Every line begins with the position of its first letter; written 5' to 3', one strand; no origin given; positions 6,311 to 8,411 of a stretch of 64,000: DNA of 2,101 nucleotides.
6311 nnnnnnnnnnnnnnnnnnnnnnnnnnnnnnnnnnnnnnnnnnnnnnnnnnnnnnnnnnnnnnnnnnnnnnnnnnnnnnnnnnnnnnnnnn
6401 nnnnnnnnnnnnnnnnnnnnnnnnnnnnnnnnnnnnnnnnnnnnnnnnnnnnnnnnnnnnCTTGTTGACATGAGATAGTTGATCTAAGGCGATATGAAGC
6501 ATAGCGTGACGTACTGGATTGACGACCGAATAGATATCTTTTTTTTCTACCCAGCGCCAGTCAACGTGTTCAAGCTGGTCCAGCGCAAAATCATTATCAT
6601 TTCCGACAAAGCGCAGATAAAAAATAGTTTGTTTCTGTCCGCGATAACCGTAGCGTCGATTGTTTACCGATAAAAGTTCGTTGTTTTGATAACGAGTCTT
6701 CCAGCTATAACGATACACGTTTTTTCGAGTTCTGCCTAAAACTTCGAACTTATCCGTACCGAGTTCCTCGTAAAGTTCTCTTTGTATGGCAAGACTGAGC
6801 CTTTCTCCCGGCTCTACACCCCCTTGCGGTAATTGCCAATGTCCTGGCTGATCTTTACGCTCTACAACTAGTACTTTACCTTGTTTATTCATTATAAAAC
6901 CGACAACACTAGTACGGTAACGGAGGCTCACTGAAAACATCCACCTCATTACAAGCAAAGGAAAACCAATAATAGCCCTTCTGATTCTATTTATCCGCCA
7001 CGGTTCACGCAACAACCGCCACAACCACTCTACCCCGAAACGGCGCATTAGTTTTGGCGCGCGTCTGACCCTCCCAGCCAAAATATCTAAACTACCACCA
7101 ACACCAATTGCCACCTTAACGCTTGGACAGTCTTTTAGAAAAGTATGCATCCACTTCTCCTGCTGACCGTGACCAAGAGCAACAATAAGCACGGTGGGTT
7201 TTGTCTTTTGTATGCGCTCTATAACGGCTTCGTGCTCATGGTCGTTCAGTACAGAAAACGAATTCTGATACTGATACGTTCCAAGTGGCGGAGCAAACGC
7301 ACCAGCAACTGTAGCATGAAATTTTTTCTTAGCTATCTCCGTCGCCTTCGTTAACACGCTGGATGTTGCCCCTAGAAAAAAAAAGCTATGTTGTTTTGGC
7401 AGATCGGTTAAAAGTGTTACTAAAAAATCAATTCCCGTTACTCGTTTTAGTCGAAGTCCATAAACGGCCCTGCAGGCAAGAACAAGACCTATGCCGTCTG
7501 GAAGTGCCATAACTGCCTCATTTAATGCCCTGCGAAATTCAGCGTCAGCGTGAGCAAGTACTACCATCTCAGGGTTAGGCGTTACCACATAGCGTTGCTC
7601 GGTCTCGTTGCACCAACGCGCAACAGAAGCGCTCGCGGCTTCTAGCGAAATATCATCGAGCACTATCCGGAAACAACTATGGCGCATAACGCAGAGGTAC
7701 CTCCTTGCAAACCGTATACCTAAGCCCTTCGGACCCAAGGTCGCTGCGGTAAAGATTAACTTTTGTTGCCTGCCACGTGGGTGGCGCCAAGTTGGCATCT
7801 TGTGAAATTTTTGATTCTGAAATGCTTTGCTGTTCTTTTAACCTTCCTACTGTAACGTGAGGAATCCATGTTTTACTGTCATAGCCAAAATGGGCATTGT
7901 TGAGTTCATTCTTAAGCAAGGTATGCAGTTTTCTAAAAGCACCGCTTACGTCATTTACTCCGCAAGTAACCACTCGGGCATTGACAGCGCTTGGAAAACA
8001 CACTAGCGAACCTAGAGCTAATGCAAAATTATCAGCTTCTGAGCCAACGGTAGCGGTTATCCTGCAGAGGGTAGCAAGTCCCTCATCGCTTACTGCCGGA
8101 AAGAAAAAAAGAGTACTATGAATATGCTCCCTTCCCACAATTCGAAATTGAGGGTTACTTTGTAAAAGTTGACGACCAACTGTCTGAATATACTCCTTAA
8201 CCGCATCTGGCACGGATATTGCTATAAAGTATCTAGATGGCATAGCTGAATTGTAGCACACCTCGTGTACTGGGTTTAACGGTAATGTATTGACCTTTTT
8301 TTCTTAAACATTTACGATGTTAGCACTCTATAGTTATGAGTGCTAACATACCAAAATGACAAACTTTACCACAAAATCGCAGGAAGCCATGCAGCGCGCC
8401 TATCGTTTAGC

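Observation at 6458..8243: WecB/TagA-family glycosyltransferase fused to a NUDIX hydrolase, adjacent to a ThpR-like 2H phosphoesterase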

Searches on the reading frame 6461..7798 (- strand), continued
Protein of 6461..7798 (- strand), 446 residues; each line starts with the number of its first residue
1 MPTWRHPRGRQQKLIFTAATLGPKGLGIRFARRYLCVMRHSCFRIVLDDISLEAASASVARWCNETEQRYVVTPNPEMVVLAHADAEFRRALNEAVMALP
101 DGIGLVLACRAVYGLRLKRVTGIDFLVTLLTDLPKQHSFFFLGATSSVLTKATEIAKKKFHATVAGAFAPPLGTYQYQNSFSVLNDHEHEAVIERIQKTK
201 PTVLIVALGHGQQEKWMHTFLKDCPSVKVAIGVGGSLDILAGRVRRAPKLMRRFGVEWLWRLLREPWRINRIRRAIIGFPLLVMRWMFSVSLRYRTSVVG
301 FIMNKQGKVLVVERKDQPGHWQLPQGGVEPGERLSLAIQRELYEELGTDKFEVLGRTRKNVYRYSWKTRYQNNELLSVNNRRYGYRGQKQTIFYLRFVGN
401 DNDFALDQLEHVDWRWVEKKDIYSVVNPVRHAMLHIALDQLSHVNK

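Call 30: fold_search(model_id=the predicted structure, library=pdb)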
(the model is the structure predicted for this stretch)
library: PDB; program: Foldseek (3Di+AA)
matches with E <= 10: 1371; with E <= 0.001: 419
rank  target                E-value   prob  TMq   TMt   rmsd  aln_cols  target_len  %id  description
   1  7mpk_B                4.9e-15  1.00  0.46  0.93   2.4       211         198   28  Crystal structure of TagA with UDP-GlcNAc (released 2021-12-29)
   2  7n41_A                5.2e-15  1.00  0.45  0.92   2.2       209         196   28  Crystal structure of TagA with UDP-ManNAc (released 2021-12-29)
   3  7mpk_C                5.5e-15  1.00  0.45  0.91   2.5       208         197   28  Crystal structure of TagA with UDP-GlcNAc (released 2021-12-29)
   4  5wfg_B                5.9e-15  1.00  0.45  0.93   2.4       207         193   29  Crystal structure of the TarA wall teichoic acid glycosyltransferase bound to UDP (released 2019-01-16)
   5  7mpk_A                7.0e-15  1.00  0.45  0.92   2.5       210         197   28  Crystal structure of TagA with UDP-GlcNAc (released 2021-12-29)
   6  5wb4_A                1.6e-14  1.00  0.45  0.92   2.5       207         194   28  Crystal structure of the TarA wall teichoic acid glycosyltransferase (released 2019-01-16)
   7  5wfg_A                1.7e-14  1.00  0.44  0.92   2.7       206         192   29  Crystal structure of the TarA wall teichoic acid glycosyltransferase bound to UDP (released 2019-01-16)
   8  5wb4_E                2.8e-14  1.00  0.44  0.92   2.4       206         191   28  Crystal structure of the TarA wall teichoic acid glycosyltransferase (released 2019-01-16)
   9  5wb4_B                2.8e-14  1.00  0.44  0.90   2.3       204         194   27  Crystal structure of the TarA wall teichoic acid glycosyltransferase (released 2019-01-16)
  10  5wfg_E                3.4e-14  1.00  0.45  0.93   1.6       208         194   29  Crystal structure of the TarA wall teichoic acid glycosyltransferase bound to UDP (released 2019-01-16)
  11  5wb4_F                6.4e-14  1.00  0.45  0.91   2.6       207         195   28  Crystal structure of the TarA wall teichoic acid glycosyltransferase (released 2019-01-16)
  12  5wb4_C                7.6e-14  1.00  0.44  0.91   2.6       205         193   27  Crystal structure of the TarA wall teichoic acid glycosyltransferase (released 2019-01-16)
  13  5wfg_F                8.1e-14  1.00  0.44  0.91   2.5       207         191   28  Crystal structure of the TarA wall teichoic acid glycosyltransferase bound to UDP (released 2019-01-16)
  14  5wfg_C                1.8e-13  1.00  0.44  0.92   2.8       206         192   29  Crystal structure of the TarA wall teichoic acid glycosyltransferase bound to UDP (released 2019-01-16)
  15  6vck_B                1.4e-12  1.00  0.32  0.77   3.5       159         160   30  Crystal structure of E.coli RppH-DapF in complex with GDP, Mg2+ and F- (released 2020-02-05)
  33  1rya_A                9.5e-09  1.00  0.27  0.61   4.6       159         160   18  Crystal Structure of the E. coli GDP-mannose mannosyl hydrolase in complex with GDP and MG (released 2004-06-22)
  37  2i8t_A                1.4e-08  1.00  0.26  0.62   4.6       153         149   18  GDP-mannose mannosyl hydrolase-calcium-GDP-mannose complex (released 2007-06-19)
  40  2i8t_B                2.2e-08  1.00  0.27  0.64   4.6       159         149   17  GDP-mannose mannosyl hydrolase-calcium-GDP-mannose complex (released 2007-06-19)
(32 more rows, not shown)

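Call 80: search_protein_families(library=padloc, proteins=[window:6461-7687:-], max_evalue=0.001)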
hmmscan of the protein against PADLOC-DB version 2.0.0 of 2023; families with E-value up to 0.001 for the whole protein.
window:6461-7687:- (409 aa): 1 family
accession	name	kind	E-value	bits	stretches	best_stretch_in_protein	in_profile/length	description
PDLC04899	PDC-S07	-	1.6e-11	42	1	258-328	6-78/135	-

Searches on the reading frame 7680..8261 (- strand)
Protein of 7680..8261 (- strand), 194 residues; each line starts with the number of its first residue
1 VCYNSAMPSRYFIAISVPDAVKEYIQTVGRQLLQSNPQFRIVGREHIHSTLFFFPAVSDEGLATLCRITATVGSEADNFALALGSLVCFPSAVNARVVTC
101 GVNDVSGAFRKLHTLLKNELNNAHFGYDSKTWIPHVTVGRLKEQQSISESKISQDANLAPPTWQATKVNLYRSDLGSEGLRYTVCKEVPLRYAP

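Call 3: search_protein_families(library=pfam, proteins=[window:7680-8261:-], max_evalue=0.01)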
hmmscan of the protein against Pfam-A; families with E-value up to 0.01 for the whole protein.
window:7680-8261:- (194 aa): 2 families
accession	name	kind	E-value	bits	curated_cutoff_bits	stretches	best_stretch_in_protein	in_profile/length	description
PF02834.22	LigT_PEase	-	1.9e-13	50.8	23.3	2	15-98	1-86/87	LigT like Phosphoesterase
PF13563.12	2_5_RNA_ligase2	-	2.2e-12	47.7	27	1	18-174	2-149/152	2'-5' RNA ligase superfamily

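Call 4: search_protein_families(library=ncbifam, proteins=[window:7680-8261:-], max_evalue=0.01)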
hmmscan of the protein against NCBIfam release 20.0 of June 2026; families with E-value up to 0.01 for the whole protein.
window:7680-8261:- (194 aa): 2 families
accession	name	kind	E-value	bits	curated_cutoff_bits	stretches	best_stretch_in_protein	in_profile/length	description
TIGR02258.1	2_5_ligase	equivalog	6e-32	111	65.7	1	10-190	2-180/180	RNA 2',3'-cyclic phosphodiesterase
NF011704.0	PRK15124.1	equivalog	8.4e-07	29.1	184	1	8-190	4-174/176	RNA 2',3'-cyclic phosphodiesterase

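Call 80: search_protein_families(library=padloc, proteins=[window:7680-8243:-], max_evalue=0.001)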
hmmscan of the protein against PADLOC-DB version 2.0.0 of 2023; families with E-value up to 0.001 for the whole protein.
window:7680-8243:- (188 aa): 0 families
